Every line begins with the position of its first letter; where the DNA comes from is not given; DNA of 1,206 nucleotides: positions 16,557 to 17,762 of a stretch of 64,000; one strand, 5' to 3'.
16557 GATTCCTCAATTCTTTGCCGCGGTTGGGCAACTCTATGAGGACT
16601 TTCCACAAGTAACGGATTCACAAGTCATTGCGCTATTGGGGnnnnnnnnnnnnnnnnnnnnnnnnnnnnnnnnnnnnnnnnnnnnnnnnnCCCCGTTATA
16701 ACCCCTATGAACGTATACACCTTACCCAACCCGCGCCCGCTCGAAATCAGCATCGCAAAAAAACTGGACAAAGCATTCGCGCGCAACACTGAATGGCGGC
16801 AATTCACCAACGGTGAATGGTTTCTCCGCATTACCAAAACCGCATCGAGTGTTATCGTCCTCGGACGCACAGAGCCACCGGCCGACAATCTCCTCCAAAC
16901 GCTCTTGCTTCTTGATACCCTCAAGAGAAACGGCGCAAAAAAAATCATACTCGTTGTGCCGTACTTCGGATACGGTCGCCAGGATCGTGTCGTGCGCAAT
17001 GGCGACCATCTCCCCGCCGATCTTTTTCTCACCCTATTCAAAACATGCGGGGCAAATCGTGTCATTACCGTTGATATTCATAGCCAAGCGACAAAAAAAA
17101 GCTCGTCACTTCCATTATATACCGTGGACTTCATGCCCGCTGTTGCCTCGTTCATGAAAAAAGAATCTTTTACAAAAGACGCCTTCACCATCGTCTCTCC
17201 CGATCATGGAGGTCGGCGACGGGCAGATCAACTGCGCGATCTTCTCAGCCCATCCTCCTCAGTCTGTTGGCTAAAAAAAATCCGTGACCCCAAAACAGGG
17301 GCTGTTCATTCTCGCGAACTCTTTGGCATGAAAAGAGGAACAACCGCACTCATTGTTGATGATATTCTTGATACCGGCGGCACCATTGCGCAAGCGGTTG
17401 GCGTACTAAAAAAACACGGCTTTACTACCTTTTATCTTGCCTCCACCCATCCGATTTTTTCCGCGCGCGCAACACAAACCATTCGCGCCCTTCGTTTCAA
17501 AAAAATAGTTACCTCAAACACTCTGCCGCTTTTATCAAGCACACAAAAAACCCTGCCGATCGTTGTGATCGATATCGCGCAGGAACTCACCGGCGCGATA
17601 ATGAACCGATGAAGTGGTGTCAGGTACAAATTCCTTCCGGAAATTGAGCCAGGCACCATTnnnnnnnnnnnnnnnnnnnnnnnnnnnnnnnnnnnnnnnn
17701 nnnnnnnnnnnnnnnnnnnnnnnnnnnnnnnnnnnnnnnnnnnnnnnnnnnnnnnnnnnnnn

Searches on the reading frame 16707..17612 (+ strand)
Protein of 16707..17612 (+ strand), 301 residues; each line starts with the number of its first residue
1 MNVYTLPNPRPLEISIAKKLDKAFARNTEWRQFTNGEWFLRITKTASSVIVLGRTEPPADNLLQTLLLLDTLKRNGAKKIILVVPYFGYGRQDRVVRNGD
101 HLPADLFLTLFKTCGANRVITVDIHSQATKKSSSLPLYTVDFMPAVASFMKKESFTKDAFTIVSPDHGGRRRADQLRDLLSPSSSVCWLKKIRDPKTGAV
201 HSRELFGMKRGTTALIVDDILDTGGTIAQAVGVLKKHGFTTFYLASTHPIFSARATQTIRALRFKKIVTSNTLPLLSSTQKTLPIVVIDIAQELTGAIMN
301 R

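Call 33: search_protein_families(library=pfam, proteins=[window:16707-17612:+])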
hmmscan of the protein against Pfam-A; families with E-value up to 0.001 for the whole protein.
window:16707-17612:+ (301 aa): 4 families
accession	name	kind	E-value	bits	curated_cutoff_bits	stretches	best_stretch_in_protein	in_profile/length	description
PF13793.12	Pribosyltran_N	-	4.7e-18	65.6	25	1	3-115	3-117/117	N-terminal domain of ribose phosphate pyrophosphokinase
PF00156.33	Pribosyltran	-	5.5e-12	45.7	26.3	1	146-245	15-121/158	Phosphoribosyl transferase domain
PF14572.12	Pribosyl_synth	-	1.2e-10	42.1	27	1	207-298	79-170/184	Phosphoribosyl synthetase-associated domain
PF14681.12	UPRTase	-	5.6e-05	23.2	27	1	133-241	41-150/206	Uracil phosphoribosyltransferase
